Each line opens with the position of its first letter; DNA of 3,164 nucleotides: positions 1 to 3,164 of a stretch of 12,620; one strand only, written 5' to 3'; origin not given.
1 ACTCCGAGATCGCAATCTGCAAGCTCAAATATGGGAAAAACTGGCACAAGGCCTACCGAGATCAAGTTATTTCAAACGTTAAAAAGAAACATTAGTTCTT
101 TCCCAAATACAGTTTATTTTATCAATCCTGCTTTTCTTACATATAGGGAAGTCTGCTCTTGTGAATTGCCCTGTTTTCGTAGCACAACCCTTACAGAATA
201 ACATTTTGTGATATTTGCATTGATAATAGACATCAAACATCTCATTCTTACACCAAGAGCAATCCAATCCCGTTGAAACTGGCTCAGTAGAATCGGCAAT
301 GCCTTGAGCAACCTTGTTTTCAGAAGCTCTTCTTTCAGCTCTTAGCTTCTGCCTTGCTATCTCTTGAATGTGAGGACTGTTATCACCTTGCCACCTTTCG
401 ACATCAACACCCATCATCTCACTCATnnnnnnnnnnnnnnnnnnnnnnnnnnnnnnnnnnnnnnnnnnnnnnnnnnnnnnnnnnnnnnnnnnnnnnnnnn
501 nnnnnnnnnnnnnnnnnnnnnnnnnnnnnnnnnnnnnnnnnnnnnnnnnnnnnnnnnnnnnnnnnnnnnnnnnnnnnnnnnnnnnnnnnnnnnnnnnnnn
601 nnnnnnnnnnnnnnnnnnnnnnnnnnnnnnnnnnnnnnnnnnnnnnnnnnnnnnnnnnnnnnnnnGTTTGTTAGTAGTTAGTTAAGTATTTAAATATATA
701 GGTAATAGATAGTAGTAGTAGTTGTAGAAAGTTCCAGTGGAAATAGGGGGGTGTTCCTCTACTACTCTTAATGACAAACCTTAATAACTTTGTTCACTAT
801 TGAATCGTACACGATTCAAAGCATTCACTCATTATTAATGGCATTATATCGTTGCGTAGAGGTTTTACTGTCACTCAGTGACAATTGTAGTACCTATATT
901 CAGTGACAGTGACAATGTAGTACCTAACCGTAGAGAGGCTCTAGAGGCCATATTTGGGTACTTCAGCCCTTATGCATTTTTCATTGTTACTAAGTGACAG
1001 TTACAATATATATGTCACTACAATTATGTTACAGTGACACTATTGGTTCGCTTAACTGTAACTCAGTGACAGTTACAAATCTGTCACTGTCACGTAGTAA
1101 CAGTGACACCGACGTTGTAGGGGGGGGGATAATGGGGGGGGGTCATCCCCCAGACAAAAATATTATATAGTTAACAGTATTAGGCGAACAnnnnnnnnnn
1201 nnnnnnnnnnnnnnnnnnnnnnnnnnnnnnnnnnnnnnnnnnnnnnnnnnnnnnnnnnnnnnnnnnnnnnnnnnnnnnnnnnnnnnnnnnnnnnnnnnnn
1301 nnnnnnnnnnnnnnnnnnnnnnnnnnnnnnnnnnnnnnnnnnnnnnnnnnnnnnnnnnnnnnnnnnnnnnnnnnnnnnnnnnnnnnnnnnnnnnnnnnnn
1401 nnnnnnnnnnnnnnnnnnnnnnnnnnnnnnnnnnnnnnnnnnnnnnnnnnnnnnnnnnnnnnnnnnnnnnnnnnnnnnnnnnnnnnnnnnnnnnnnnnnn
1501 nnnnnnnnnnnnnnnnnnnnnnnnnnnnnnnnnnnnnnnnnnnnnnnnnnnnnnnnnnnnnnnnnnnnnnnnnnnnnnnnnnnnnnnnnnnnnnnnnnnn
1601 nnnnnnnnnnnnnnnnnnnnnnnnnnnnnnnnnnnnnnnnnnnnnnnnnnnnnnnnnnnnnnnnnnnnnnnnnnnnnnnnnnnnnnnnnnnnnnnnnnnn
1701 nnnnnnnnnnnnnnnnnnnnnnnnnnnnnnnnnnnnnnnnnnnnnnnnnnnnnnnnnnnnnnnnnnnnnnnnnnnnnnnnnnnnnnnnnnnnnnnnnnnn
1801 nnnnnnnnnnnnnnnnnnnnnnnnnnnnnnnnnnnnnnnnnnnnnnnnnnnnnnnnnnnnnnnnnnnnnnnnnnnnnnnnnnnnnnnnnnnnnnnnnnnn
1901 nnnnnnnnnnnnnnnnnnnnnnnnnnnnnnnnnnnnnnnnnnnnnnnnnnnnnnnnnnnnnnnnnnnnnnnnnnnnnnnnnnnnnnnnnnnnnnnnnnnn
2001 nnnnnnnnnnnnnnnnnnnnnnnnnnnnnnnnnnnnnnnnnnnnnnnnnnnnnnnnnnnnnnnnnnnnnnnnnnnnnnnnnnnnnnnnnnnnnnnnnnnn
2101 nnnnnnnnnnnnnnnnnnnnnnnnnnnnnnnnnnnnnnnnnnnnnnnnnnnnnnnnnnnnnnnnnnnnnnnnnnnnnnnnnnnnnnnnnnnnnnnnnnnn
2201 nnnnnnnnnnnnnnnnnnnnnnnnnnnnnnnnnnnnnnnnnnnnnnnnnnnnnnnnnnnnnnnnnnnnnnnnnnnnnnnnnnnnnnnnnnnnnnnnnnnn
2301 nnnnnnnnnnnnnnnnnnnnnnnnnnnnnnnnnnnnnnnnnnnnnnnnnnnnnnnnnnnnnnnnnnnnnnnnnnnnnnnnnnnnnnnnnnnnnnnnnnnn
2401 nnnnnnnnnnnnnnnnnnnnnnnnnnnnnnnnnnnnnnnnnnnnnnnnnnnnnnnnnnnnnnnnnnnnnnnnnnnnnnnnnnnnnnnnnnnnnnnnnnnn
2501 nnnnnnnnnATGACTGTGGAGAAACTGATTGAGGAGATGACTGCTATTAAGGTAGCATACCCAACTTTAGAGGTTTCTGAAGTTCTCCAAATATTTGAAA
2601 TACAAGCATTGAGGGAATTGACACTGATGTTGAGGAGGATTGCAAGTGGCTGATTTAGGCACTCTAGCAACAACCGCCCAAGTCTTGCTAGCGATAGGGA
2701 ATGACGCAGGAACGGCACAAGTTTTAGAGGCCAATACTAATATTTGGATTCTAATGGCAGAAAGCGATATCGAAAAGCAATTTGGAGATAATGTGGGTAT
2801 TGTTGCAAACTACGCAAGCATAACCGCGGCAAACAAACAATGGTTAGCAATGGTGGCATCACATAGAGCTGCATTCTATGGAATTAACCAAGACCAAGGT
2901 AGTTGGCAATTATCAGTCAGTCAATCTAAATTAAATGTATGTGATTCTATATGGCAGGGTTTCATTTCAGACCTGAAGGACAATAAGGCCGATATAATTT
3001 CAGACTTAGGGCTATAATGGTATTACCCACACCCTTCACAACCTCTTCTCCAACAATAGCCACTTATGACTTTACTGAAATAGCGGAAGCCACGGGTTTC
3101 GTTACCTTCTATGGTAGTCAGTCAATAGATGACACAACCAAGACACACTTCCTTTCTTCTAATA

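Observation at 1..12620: Complete 12.5-kb genome of a miniature tailed (HK97-class) virus with no recognisable replication, lysis, protease or tail-tube genes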

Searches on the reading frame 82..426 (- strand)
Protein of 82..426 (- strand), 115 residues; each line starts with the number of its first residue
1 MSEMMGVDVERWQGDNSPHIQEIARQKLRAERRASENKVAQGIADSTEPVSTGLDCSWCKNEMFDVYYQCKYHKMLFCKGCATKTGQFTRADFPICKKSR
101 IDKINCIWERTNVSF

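Call 7: search_protein_families(library=pfam, max_evalue=0.1, proteins=[window:82-426:-])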
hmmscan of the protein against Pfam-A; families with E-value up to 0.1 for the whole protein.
window:82-426:- (115 aa): 2 families
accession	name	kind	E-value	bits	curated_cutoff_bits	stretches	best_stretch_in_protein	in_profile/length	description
PF02740.20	Colipase_C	-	0.00037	21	23.7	1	60-97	6-43/44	Colipase, C-terminal domain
PF17205.9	PSI_integrin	-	0.011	15.9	27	1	51-81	14-46/47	Integrin plexin domain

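Call 8: search_protein_families(library=phrogs, max_evalue=0.1, proteins=[window:82-426:-])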
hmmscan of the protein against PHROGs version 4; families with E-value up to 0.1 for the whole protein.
window:82-426:- (115 aa): 0 families

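Call 107: search_protein_families(library=ncbifam, max_evalue=0.05, proteins=[window:82-426:-])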
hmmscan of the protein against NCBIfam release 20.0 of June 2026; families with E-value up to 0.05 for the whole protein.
window:82-426:- (115 aa): 0 families

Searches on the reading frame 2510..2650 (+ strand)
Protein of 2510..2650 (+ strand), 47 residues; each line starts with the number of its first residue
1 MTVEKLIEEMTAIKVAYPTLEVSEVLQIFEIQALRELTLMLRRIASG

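Call 108: search_protein_families(library=pfam, max_evalue=0.1, proteins=[window:2510-2650:+])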
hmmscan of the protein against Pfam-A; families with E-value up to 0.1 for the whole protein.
window:2510-2650:+ (47 aa): 0 families

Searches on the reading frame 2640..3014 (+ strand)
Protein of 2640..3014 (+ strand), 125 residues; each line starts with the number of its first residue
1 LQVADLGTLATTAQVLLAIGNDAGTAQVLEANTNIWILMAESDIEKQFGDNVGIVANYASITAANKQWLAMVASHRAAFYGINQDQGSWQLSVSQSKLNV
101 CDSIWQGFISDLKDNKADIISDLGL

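Call 5: search_protein_families(library=pfam, max_evalue=0.1, proteins=[window:2640-3014:+])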
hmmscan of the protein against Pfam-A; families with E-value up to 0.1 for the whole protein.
window:2640-3014:+ (125 aa): 0 families

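Call 6: search_protein_families(library=phrogs, max_evalue=0.1, proteins=[window:2640-3014:+])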
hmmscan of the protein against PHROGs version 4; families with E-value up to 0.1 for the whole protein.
window:2640-3014:+ (125 aa): 0 families

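Call 45: search_solved_structures(query=A5, max_evalue=1)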
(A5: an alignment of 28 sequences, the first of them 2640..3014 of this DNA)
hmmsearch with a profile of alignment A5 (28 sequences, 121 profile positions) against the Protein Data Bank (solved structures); distinct sequences matched with E-value up to 1: 1.
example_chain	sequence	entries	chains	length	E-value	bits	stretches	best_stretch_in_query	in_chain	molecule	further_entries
5xbp_C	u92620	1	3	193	0.89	12.9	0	60-112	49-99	3NT oxygenase beta subunit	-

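Call 107: search_protein_families(library=ncbifam, max_evalue=0.05, proteins=[window:2646-3014:+])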
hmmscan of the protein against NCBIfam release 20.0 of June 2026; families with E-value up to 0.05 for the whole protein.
window:2646-3014:+ (123 aa): 0 families

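Call 109: search_protein_families(library=phrogs, alignment_id=A5, max_evalue=0.01)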
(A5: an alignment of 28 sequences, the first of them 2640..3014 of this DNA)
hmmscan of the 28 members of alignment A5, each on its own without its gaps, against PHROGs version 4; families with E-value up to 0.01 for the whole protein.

A. member 1, window:2640-3014:+ (125 aa): 0 families

B. families by the number of members that match (of 28 scanned): 3 families
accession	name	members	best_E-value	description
phrog_21412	-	1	0.00097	tail fiber protein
phrog_7259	-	1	0.0027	-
phrog_28310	-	1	0.0031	-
